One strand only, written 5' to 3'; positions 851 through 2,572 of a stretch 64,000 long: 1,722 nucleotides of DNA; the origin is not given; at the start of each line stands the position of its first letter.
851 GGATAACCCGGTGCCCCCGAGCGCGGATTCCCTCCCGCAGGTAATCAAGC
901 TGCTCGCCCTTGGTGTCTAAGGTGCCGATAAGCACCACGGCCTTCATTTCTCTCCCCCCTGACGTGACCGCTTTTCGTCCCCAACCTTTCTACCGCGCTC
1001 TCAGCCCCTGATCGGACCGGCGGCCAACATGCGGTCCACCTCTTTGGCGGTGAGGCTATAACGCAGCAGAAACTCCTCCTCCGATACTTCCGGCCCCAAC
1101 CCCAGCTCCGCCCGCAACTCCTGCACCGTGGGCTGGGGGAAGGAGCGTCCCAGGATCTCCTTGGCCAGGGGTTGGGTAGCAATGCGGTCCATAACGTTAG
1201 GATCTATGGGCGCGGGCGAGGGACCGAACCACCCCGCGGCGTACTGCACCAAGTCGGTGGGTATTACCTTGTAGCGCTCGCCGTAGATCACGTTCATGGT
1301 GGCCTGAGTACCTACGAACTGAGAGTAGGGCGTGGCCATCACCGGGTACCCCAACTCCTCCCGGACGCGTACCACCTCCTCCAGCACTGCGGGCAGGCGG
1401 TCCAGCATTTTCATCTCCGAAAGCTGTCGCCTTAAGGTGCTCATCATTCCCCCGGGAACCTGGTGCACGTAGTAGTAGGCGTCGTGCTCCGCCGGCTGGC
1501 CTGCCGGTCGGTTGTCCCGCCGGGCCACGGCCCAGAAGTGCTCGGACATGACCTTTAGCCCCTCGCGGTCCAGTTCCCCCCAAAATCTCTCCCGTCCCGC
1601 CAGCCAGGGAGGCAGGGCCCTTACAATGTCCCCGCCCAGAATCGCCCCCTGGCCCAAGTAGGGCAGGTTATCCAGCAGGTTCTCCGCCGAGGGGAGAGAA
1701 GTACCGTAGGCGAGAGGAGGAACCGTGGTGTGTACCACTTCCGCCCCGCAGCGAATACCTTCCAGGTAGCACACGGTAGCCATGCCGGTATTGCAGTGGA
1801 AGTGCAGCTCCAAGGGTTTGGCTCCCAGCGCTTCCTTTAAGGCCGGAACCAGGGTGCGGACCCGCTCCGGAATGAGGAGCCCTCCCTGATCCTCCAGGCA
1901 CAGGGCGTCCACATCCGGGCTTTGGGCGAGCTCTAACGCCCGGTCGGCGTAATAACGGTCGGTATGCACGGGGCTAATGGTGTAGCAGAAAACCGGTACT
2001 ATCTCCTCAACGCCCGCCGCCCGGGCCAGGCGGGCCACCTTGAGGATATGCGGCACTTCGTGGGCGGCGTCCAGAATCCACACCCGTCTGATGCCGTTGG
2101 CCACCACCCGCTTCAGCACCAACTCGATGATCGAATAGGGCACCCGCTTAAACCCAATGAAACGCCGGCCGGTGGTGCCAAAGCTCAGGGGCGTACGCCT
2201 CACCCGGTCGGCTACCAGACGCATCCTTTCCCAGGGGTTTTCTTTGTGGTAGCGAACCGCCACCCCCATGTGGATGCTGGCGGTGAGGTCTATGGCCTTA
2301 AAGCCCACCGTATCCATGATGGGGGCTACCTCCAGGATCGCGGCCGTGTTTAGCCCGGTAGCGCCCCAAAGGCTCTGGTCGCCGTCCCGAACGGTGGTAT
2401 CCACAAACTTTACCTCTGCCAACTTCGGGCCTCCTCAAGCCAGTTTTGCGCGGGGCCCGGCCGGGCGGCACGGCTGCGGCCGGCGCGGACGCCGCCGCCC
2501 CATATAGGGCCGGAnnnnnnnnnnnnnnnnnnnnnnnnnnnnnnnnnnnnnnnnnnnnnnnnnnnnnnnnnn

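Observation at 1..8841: Split PEP-synthase-type phosphotransferase embedded in a three-part biotin carboxylase operon: candidate undescribed ATP-dependent carboxylation pathway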

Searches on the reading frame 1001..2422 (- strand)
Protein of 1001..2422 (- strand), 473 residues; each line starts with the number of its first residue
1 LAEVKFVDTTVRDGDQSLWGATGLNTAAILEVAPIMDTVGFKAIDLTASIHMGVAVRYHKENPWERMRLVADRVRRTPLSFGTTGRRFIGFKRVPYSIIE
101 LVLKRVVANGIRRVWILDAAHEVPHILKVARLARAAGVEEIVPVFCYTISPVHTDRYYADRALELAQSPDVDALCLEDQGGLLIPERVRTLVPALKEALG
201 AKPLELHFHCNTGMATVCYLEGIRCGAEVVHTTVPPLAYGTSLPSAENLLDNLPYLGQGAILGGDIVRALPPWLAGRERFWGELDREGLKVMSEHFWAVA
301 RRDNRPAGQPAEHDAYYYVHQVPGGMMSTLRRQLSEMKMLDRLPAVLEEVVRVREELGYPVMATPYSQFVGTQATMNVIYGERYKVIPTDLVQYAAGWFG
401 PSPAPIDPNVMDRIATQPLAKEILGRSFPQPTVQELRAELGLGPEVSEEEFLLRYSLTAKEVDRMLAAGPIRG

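Call 6: search_protein_families(library=pfam, proteins=[window:1001-2422:-], max_evalue=0.01)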
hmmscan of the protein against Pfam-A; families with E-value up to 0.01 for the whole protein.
window:1001-2422:- (473 aa): 2 families
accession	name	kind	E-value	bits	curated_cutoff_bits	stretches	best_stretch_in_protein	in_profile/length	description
PF02436.23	PYC_OADA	-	1e-27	97.6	27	1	318-442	2-136/201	Conserved carboxylase domain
PF00682.25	HMGL-like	-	1e-10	41.9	29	1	129-234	118-220/260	HMGL-like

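Call 7: search_protein_families(library=ncbifam, proteins=[window:1001-2422:-], max_evalue=0.001)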
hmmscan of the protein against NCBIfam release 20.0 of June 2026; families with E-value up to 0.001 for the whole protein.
window:1001-2422:- (473 aa): 20 families
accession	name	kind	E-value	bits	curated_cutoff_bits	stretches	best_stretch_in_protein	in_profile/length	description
NF006761.0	PRK09282.1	domain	3.2e-96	323.1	402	2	2-253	2-249/591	pyruvate carboxylase subunit B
NF010644.0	PRK14041.1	equivalog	7.9e-92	308.3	734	1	4-456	3-427/467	pyruvate carboxylase subunit B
TIGR01108.1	oadA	equivalog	2.1e-87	294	756.5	1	7-417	2-386/582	sodium-extruding oxaloacetate decarboxylase subunit alpha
NF008985.0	PRK12331.1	equivalog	5.5e-84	282.5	718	2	1-253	1-249/465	oxaloacetate decarboxylase subunit alpha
NF010643.0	PRK14040.1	subfamily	1.3e-59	202.2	892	2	3-248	6-247/595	oxaloacetate decarboxylase subunit alpha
NF009231.0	PRK12581.1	equivalog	2.7e-59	201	954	2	4-250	13-255/468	oxaloacetate decarboxylase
NF010645.0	PRK14042.1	equivalog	8e-58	196.6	1182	2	4-253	4-249/596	pyruvate carboxylase subunit B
NF008984.0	PRK12330.1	equivalog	4.4e-55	187.4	827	2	4-253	6-253/500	methylmalonyl-CoA carboxytransferase subunit 5S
NF009554.0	PRK12999.1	equivalog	7.7e-37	126.6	965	1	3-379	533-891/1147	pyruvate carboxylase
TIGR01235.1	pyruv_carbox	equivalog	1.4e-29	102.2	1114.45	1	4-378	531-887/1143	pyruvate carboxylase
TIGR02146.1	LysS_fung_arch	equivalog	1.3e-12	47.6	413.55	1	152-235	134-217/344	homocitrate synthase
NF002085.0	PRK00915.1-2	subfamily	6e-12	45.1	517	1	154-235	151-231/504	2-isopropylmalate synthase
TIGR02090.1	LEU1_arch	subfamily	1.9e-10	40.4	484.75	1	163-237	147-220/363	isopropylmalate/citramalate/homocitrate synthases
TIGR02660.1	nifV_homocitr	equivalog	2.2e-09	37.1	462.9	1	154-235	139-219/365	homocitrate synthase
NF006049.0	PRK08195.1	subfamily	5.2e-06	25.7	229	1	3-235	7-227/344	4-hyroxy-2-oxovalerate/4-hydroxy-2-oxopentanoic acid aldolase,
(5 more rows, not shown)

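Call 23: search_solved_structures(query=window:1001-2422:-, max_evalue=0.001)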
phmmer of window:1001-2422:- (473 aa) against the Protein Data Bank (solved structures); distinct sequences matched with E-value up to 0.001: 32.
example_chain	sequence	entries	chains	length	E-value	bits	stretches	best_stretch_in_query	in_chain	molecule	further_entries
2nx9_A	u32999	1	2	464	4.1e-58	200.6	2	4-265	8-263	Oxaloacetate decarboxylase 2, subunit alpha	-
5ks8_C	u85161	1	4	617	9.4e-58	199.4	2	1-253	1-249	Pyruvate carboxylase subunit beta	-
1rqb_A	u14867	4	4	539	5e-45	157.5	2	3-252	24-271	transcarboxylase 5S subunit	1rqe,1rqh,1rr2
1s3h_A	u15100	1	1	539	5e-45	157.5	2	3-252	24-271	transcarboxylase 5S subunit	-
1u5j_A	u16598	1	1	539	1.3e-44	156.1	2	3-252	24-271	transcarboxylase 5S subunit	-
9ueq_A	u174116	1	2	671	8.7e-26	94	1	3-272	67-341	Pyruvate carboxylase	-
9ubg_A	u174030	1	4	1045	3.9e-25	91.9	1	3-376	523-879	Pyruvate carboxylase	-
9vmh_A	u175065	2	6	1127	4.5e-25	91.7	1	3-376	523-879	Pyruvate carboxylase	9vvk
4jx4_A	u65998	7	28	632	5.3e-24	88.1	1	4-378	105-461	Pyruvate carboxylase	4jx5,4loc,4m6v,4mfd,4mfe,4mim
3ho8_A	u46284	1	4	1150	9.1e-24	87.4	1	3-376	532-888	Pyruvate carboxylase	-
3hb9_A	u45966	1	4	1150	9.2e-24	87.4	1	3-376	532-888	Pyruvate carboxylase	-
8gk8_C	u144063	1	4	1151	9.2e-24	87.4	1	3-376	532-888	Pyruvate carboxylase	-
4hnu_A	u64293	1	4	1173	9.6e-24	87.3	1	3-376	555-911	Pyruvate carboxylase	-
3bg5_A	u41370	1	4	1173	9.6e-24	87.3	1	3-376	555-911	Pyruvate carboxylase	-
4hnt_A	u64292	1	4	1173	9.6e-24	87.3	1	3-376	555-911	Pyruvate carboxylase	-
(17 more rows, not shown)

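Call 33: search_dna_similar(query=window:1001-2422:-, collection=plasmids, mode=protein, max_rows=30, max_evalue=1e-20)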
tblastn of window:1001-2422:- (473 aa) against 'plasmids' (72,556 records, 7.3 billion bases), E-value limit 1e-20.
Records with a match: 87; places in all: 90; records where one place covers at least 80% of the query: 50.
Best place of each record, by identity: <60% 87.
By first word of the organism name: Agrobacterium 20; Sinorhizobium 8; Rhizobium 6; Burkholderia 5; Rhodococcus 4; Klebsiella 4; Acinetobacter 4; Novosphingobium 3; Sphingobium 2; Caballeronia 2; and 26 more.
By predicted mobility (MOB-suite, as given by PLSDB): non-mobilizable 39; conjugative 33; mobilizable 15.
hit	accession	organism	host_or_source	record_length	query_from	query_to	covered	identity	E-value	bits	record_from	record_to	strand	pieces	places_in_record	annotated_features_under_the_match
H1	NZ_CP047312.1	Pseudomonas putida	whole organism,soil sample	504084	1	470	99%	46.2%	7e-121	396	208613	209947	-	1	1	biotin carboxyl carrier protein | biotin carboxylase N-terminal domain-containing protein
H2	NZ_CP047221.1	Sphingobium yanoikuyae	cell culture,sludge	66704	1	473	100%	43.2%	1e-108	360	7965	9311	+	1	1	biotin carboxyl carrier protein | biotin carboxylase N-terminal domain-containing protein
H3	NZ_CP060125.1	Sphingobium yanoikuyae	Cell culture,soil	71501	1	473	100%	43.2%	1e-108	360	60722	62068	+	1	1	biotin carboxyl carrier protein | biotin carboxylase N-terminal domain-containing protein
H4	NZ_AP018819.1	Sphingomonas bisphenolicum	-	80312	1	473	100%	43.2%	1e-108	360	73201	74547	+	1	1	biotin carboxyl carrier protein | biotin carboxylase N-terminal domain-containing protein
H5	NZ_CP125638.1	Rhizobium leguminosarum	Phaseolus vulgaris,Pure culture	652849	1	470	99%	43.4%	7e-113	373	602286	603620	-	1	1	hypothetical protein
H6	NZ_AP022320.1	Burkholderia sp. THE68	Togo hemipterus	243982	3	466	98%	42.5%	3e-108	360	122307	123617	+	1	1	pyruvate carboxylase subunit B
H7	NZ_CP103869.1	Novosphingobium humi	pure culture,soil biofilm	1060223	1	470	99%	41.8%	1e-100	337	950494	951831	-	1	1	none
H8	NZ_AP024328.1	Caballeronia sp. NK8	-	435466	3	466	98%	42.2%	6e-108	358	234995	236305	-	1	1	pyruvate carboxylase subunit B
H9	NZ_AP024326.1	Caballeronia sp. NK8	-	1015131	3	466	98%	42.2%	6e-108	358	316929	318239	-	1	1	record has no annotation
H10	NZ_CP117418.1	Novosphingobium humi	Single cell,Soil from military shooting ...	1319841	1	470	99%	41.6%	5e-100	336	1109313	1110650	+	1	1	none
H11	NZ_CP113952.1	Rhodococcus sp. JS3073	culture,soil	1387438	4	470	99%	41.6%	9e-106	352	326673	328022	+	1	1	record has no annotation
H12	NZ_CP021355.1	Rhodococcus oxybenzonivorans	river sediment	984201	3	467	98%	40.9%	7e-93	315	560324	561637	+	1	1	carboxyltransferase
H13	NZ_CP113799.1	Rhodococcus pyridinivorans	sediment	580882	4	467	98%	40.9%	8e-94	318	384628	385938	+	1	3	carboxyltransferase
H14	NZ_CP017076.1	Novosphingobium resinovorum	single cell,soil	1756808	1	472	100%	38.6%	5e-91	310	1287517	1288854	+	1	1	none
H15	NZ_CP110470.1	Rhodococcus opacus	cell culture,Soil contaminated by oil ...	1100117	1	472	100%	38.1%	3e-88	301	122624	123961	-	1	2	record has no annotation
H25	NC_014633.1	Ilyobacter polytropus DSM 2926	marine mud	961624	6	466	97%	30.0%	2e-52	197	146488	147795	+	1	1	oxaloacetate decarboxylase subunit alpha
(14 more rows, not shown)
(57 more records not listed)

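Call 34: get_annotated_region(hit=H4, flank=8000)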
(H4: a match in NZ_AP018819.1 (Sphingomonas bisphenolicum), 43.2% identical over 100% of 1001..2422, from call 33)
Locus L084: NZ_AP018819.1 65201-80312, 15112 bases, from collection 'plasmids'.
description: Sphingomonas bisphenolicum strain AO1 plasmid pBAR1, complete sequence
organism: Sphingomonas bisphenolicum (NCBI taxid 296544)
taxonomy: Bacteria; Pseudomonadota; Alphaproteobacteria; Sphingomonadales; Sphingomonadaceae; Sphingomonas; Sphingomonas bisphenolicum
host: -; source: -; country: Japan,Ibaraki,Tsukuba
typing (MOB-suite, as given by PLSDB): mobilizable; relaxase MOBP
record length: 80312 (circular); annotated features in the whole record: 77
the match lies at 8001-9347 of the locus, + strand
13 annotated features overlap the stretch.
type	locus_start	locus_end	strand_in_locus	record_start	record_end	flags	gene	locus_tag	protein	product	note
CDS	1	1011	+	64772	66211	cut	-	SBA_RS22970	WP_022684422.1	carotenoid oxygenase family protein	-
CDS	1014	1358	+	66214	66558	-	-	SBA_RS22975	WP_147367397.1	hypothetical protein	-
CDS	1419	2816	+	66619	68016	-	-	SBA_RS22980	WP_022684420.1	aldehyde dehydrogenase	-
CDS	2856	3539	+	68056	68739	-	-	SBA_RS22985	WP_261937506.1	nuclear transport factor 2 family protein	-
CDS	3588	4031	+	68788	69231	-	-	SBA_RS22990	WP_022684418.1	thioesterase family protein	-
CDS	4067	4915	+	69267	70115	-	-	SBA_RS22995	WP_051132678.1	3-keto-5-aminohexanoate cleavage protein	-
CDS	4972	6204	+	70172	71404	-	-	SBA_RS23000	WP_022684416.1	Tm-1-like ATP-binding domain-containing protein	-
CDS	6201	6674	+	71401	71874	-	-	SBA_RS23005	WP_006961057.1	acetyl-CoA carboxylase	GO:0006633 - fatty acid biosynthetic process [Evidence IEA]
CDS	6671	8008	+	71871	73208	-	-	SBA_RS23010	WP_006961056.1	biotin carboxylase N-terminal domain-containing protein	-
CDS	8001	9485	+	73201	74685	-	-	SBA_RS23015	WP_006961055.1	biotin carboxyl carrier protein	-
CDS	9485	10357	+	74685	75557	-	-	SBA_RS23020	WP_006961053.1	HAD hydrolase-like protein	-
CDS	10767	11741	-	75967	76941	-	-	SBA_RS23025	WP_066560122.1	Tn3 family transposase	GO:0006313 - DNA transposition [Evidence IEA]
CDS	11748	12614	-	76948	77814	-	-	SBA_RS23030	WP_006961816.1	recombinase family protein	GO:0006310 - DNA recombination [Evidence IEA]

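Call 35: get_annotated_region(hit=H1, flank=9000)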
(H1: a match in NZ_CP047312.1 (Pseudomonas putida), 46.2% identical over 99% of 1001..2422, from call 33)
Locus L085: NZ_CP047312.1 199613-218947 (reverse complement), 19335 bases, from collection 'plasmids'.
description: Pseudomonas putida strain YC-AE1 plasmid unnamed1, complete sequence
organism: Pseudomonas putida (NCBI taxid 303)
taxonomy: Bacteria; Pseudomonadota; Gammaproteobacteria; Pseudomonadales; Pseudomonadaceae; Pseudomonas; Pseudomonas putida
host: -; source: whole organism,soil sample; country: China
typing (MOB-suite, as given by PLSDB): conjugative; replicon rep_cluster_1115; relaxase MOBP; mating-pair formation MPF_I
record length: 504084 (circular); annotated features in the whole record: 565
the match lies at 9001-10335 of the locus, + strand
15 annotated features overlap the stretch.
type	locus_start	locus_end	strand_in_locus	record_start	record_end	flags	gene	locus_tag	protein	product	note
CDS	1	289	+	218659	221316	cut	-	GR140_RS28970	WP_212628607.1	hypothetical protein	-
CDS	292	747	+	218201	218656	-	-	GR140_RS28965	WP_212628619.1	hypothetical protein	-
CDS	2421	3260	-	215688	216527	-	-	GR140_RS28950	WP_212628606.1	helix-turn-helix domain-containing protein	GO:0006355 - regulation of DNA-templated transcription [Evidence IEA]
CDS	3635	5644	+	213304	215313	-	-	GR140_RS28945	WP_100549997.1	acetoacetate--CoA ligase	GO:0019287 - isopentenyl diphosphate biosynthetic process, mevalonate pathway [Evidence IEA]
CDS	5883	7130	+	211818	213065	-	-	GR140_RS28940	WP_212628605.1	Tm-1-like ATP-binding domain-containing protein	-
CDS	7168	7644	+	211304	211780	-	-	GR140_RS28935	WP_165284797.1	biotin/lipoyl-containing protein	-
CDS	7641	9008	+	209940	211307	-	-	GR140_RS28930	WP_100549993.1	biotin carboxylase N-terminal domain-containing protein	-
CDS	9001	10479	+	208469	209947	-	-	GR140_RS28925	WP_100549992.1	biotin carboxyl carrier protein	-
CDS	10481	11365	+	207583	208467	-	-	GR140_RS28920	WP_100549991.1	HAD hydrolase-like protein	-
CDS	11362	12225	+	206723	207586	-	-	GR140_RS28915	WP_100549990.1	amidohydrolase family protein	-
CDS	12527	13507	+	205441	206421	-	-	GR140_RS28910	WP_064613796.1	IS5 family transposase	-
CDS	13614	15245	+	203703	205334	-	-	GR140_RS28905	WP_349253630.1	DUF1302 domain-containing protein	-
CDS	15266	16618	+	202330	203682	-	-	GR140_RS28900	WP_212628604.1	DUF1329 domain-containing protein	-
CDS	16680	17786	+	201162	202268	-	-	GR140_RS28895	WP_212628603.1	YCF48-related protein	-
CDS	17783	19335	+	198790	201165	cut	-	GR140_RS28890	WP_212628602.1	MMPL family transporter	-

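Call 36: get_annotated_region(hit=H12, flank=9000)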
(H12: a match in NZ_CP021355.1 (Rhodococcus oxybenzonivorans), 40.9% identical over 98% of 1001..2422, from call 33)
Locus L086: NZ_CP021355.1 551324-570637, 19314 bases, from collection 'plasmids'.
description: Rhodococcus oxybenzonivorans strain S2-17 plasmid pRB98, complete sequence
organism: Rhodococcus oxybenzonivorans (NCBI taxid 1990687)
taxonomy: Bacteria; Actinomycetota; Actinomycetes; Mycobacteriales; Nocardiaceae; Rhodococcus; Rhodococcus oxybenzonivorans
host: -; source: river sediment; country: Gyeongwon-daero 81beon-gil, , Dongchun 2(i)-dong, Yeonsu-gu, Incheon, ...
typing (MOB-suite, as given by PLSDB): mobilizable; relaxase MOBP
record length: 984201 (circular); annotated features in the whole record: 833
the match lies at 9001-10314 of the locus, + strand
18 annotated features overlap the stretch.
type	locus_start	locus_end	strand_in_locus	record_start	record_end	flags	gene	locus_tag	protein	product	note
CDS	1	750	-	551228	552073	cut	-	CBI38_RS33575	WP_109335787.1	helix-turn-helix transcriptional regulator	GO:0006355 - regulation of DNA-templated transcription [Evidence IEA]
CDS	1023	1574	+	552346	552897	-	-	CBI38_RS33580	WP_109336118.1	PEP-utilizing enzyme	GO:0016310 - phosphorylation [Evidence IEA]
CDS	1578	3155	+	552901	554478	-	-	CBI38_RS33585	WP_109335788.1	hypothetical protein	-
CDS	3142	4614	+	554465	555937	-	-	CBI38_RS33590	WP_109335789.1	AMP-binding protein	-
CDS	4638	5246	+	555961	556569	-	-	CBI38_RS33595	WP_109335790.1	hypothetical protein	-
CDS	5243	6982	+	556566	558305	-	-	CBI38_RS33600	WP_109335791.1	pyruvate, phosphate dikinase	-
CDS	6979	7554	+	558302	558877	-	-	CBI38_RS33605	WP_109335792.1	biotin/lipoyl-containing protein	-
CDS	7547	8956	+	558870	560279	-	-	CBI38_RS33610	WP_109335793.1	acetyl-CoA carboxylase biotin carboxylase subunit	-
CDS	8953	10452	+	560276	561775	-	-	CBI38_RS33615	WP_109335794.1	carboxyltransferase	-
CDS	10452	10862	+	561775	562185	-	-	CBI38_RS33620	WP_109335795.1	OB-fold domain-containing protein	-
CDS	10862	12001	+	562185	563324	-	-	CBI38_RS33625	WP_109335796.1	thiolase family protein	-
CDS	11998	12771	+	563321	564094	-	-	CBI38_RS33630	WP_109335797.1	tyrosine-protein phosphatase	GO:0006470 - protein dephosphorylation [Evidence IEA]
CDS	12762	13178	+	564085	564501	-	-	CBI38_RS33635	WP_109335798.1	SRPBCC family protein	-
CDS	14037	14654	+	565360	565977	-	-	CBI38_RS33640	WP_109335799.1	TetR/AcrR family transcriptional regulator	-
CDS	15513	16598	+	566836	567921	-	-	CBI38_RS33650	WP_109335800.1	phosphotransferase family protein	-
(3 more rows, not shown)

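Call 37: get_annotated_region(hit=H13, flank=9000)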
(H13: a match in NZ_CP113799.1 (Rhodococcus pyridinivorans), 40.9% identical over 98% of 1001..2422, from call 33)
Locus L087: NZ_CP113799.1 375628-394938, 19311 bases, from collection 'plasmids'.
description: Rhodococcus pyridinivorans strain P23 plasmid pA, complete sequence
organism: Rhodococcus pyridinivorans (NCBI taxid 103816)
taxonomy: Bacteria; Actinomycetota; Actinomycetes; Mycobacteriales; Nocardiaceae; Rhodococcus; Rhodococcus pyridinivorans
host: -; source: sediment; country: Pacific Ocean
typing (MOB-suite, as given by PLSDB): mobilizable; relaxase MOBP
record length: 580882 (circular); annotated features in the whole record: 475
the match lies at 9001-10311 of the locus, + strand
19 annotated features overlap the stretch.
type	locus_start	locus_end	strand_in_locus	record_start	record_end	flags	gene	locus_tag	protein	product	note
CDS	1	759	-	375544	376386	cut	-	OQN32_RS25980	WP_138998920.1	LuxR C-terminal-related transcriptional regulator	GO:0006355 - regulation of DNA-templated transcription [Evidence IEA]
CDS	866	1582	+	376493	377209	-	-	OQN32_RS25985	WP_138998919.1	PEP-utilizing enzyme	GO:0016310 - phosphorylation [Evidence IEA]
CDS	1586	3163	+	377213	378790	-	-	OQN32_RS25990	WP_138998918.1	hypothetical protein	-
CDS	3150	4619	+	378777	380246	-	-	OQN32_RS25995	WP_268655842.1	AMP-binding protein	-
CDS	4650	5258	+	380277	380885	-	-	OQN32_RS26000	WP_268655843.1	hypothetical protein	-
CDS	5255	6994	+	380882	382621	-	-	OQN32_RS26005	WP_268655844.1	pyruvate, phosphate dikinase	-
CDS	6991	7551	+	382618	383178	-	-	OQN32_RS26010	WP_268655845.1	biotin/lipoyl-containing protein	-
CDS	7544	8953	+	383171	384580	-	-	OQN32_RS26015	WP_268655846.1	acetyl-CoA carboxylase biotin carboxylase subunit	-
CDS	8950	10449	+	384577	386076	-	-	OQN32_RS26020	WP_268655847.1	carboxyltransferase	-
CDS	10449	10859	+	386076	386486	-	-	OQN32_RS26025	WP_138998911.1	OB-fold domain-containing protein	-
CDS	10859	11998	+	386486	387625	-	-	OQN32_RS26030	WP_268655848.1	thiolase family protein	-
CDS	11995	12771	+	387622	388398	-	-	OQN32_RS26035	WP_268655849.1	tyrosine-protein phosphatase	GO:0006470 - protein dephosphorylation [Evidence IEA]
CDS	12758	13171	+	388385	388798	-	-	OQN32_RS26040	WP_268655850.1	SRPBCC family protein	-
CDS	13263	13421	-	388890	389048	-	-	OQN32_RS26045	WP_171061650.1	hypothetical protein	-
CDS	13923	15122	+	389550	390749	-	-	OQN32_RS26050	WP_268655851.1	acyl-CoA dehydrogenase family protein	-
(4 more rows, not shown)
